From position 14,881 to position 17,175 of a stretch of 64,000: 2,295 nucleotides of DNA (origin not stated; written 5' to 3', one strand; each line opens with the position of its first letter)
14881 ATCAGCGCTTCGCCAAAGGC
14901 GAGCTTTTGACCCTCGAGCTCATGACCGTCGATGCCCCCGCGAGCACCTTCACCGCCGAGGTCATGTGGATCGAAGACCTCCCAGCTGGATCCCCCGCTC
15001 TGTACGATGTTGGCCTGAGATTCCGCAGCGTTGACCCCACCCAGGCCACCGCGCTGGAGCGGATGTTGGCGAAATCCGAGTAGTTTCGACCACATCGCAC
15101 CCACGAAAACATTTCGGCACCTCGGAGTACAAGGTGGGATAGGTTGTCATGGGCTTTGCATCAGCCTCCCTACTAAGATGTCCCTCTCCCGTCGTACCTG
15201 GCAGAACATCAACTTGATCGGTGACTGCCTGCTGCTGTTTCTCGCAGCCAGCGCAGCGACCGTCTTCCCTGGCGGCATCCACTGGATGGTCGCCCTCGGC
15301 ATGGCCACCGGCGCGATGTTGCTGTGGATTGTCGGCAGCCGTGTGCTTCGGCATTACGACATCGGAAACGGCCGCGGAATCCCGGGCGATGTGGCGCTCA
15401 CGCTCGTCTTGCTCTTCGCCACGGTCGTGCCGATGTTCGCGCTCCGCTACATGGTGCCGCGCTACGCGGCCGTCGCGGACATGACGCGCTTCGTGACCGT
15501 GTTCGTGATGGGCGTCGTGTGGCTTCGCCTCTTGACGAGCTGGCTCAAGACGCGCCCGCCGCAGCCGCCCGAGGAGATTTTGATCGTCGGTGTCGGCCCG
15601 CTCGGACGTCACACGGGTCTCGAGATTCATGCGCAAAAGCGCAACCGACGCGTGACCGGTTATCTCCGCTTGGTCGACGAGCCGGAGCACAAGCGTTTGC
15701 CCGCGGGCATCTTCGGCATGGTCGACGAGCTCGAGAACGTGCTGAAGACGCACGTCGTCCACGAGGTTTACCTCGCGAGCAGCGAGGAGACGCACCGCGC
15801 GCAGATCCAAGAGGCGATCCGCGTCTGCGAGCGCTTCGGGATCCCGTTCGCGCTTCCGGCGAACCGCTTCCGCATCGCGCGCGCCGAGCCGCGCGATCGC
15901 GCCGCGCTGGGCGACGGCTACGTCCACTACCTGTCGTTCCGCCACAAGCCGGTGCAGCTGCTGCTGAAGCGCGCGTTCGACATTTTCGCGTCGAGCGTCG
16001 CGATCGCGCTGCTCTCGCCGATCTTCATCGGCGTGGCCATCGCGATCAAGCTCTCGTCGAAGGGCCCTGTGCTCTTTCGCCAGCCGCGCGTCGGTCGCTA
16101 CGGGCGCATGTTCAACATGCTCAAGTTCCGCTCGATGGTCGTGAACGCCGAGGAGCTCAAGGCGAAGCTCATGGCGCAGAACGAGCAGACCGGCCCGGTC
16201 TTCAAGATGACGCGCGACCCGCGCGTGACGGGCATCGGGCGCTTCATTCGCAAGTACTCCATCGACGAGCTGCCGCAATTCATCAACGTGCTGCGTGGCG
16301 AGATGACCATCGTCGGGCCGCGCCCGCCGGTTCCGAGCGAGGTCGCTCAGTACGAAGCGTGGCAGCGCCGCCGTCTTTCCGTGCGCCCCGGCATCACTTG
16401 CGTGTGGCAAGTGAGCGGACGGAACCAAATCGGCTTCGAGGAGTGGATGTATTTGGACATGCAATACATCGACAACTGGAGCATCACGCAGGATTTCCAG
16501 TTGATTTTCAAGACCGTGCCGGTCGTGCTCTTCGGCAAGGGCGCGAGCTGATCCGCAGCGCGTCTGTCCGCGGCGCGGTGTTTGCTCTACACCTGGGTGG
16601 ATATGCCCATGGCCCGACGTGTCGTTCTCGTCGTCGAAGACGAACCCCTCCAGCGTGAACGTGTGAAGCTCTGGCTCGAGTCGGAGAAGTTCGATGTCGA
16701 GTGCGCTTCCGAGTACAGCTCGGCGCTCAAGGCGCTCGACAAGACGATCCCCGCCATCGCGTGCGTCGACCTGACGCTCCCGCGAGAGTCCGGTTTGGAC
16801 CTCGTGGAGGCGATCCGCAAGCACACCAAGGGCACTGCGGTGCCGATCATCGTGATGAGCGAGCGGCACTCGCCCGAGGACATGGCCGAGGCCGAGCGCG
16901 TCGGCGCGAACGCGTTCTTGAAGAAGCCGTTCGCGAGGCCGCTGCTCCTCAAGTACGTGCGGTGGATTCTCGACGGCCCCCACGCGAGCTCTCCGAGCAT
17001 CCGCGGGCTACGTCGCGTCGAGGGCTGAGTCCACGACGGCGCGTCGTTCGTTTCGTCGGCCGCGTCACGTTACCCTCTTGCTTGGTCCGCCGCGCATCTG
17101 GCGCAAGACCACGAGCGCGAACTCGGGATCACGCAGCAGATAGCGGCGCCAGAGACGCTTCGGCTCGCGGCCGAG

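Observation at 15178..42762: ~27 kb Wzx/Wzy-dependent polysaccharide locus with unusual, carrier-protein-rich content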

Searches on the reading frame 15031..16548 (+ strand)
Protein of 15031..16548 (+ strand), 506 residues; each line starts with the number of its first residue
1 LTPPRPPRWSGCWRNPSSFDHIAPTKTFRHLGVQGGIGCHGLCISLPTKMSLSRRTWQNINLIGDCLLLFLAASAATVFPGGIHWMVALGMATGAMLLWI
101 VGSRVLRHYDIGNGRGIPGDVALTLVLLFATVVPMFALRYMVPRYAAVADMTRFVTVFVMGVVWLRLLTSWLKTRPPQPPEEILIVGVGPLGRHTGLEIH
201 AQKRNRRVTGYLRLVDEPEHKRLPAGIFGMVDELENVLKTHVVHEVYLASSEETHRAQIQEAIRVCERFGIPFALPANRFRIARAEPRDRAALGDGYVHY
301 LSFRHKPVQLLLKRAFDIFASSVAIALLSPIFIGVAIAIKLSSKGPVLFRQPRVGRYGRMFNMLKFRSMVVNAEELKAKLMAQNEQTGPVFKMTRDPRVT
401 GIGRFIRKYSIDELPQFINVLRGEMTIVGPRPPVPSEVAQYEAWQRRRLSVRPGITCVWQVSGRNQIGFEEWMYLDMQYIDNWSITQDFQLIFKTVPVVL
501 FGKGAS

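Call 6: search_protein_families(library=pfam, proteins=[window:15031-16548:+], max_evalue=0.01)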
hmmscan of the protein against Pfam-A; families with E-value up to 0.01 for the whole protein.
window:15031-16548:+ (506 aa): 1 family
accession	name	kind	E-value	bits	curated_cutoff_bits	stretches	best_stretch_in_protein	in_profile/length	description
PF02397.22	Bac_transf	-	6.7e-68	228.2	27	1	313-500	1-178/179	Bacterial sugar transferase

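Call 25: search_protein_families(library=ncbifam, proteins=[window:15178-16548:+], max_evalue=0.01)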
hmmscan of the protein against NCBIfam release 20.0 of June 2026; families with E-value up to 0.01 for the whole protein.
window:15178-16548:+ (457 aa): 11 families
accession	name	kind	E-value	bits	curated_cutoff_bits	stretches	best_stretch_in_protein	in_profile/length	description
NF041877.1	EPS_EpsZ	equivalog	3.8e-168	559.9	800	1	11-457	10-459/459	exopolysaccharide biosynthesis polyisoprenyl-phosphate hexose-1-phosphate transferase EpsZ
TIGR03025.1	EPS_sugtrans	subfamily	8.1e-110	368.1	295.55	1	17-456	4-444/445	exopolysaccharide biosynthesis polyprenyl glycosylphosphotransferase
TIGR03023.1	WcaJ_sugtrans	equivalog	8.8e-82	275.8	410.75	1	43-456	35-452/453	undecaprenyl-phosphate glucose phosphotransferase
TIGR03022.1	WbaP_sugtrans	subfamily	2.9e-80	270.7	403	1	74-456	69-455/456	undecaprenyl-phosphate galactose phosphotransferase WbaP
NF052601.1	undeca_RfbP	equivalog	9.9e-64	214.9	330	1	261-454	42-239/244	undecaprenyl-phosphate galactose phosphotransferase family protein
TIGR03013.1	EpsB_2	subfamily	1.3e-56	192.6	393.35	1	60-456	52-442/443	TIGR03013 family XrtA/PEP-CTERM system glycosyltransferase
NF011751.0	PRK15204.1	equivalog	3.4e-50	171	907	1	261-456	277-475/476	undecaprenyl-phosphate galactose phosphotransferase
NF007518.0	PRK10124.1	equivalog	6.6e-43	147.1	684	1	165-452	176-459/464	undecaprenyl-phosphate glucose phosphotransferase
NF050817.1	PolSacchBiosHfsE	equivalog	9.9e-35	120.1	750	1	256-451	264-460/467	polysaccharide biosynthesis protein HfsE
NF045514.1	glycotran_HepC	equivalog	1.4e-26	93.1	140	1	256-383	109-211/220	heterocyst development glycosyltransferase HepC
TIGR04380.1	myo_inos_iolG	equivalog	0.0017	17.3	355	1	134-215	4-86/330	inositol 2-dehydrogenase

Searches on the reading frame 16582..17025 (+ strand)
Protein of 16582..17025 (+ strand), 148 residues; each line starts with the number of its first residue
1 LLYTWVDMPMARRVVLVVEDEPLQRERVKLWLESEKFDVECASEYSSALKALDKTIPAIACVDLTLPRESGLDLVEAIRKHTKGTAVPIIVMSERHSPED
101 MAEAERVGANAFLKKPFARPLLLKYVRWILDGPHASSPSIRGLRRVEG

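Call 6: search_protein_families(library=pfam, proteins=[window:16582-17025:+], max_evalue=0.01)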
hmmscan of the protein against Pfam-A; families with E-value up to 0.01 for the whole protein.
window:16582-17025:+ (148 aa): 2 families
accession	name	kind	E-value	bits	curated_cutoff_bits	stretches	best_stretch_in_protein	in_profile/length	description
PF00072.30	Response_reg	-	2.6e-23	82.7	30.2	1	15-126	1-110/111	Response regulator receiver domain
PF20161.5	VpsR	-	0.0097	16.1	23.7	0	13-82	11-77/121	VpsR domain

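Call 25: search_protein_families(library=ncbifam, proteins=[window:16582-17025:+], max_evalue=0.01)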
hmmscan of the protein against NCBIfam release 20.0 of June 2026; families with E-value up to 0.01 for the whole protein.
window:16582-17025:+ (148 aa): 88 families (the best 25 are shown)
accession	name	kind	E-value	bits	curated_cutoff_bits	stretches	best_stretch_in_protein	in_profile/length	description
NF041866.1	EpsW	equivalog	1.2e-22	79.9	200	1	11-132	4-127/131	exopolysaccharide biosynthesis response regulator EpsW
TIGR02154.1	PhoB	equivalog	1.1e-20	74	296.2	1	13-129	3-119/226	phosphate regulon transcriptional regulator PhoB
NF041733.1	resp_reg_CseB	equivalog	4.9e-18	65.3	350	1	15-130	3-115/228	two-component system response regulator CseB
NF007969.0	PRK10693.1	equivalog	5.3e-16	58.6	329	1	8-117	3-110/337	two-component system response regulator RssB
NF040689.1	MtrAB_MtrA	equivalog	1.9e-15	56.8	300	1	15-128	1-111/219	MtrAB system response regulator MtrA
NF007546.0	PRK10161.1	equivalog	4.8e-15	55.7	471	1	10-123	1-113/229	phosphate response regulator transcription factor PhoB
NF053854.1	RespRegPhoBBctds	equivalog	1.6e-14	53.8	270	1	15-130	1-115/225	two-component system response regulator PhoB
NF007928.2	PRK10643.1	equivalog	2.2e-14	53.6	330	1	15-130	3-116/216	two-component system response regulator PmrA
NF008078.0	PRK10816.1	equivalog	3.5e-14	52.8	336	1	15-118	3-104/223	two-component system response regulator PhoP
NF006900.1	PRK09390.1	equivalog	7.2e-14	51.8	255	1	12-132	4-122/203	response regulator FixJ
NF045505.1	RR_RssB_Pseudo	equivalog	9.6e-14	51.2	700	1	12-120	5-111/394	two-component system response regulator RssB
NF041734.1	resp_reg_RppA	equivalog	1.2e-13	50.9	250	1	15-127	3-115/229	two-component system response regulator RppA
NF040534.1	resp_reg_YycF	equivalog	6.1e-13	48.6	340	1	15-127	3-112/231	response regulator YycF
NF008296.0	PRK11083.1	equivalog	6.3e-13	48.7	273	1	11-130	2-118/228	two-component system response regulator CreB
NF045914.1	RespRegNblR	equivalog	2.1e-12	47.1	300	1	12-132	7-124/228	response regulator transcription factor NblR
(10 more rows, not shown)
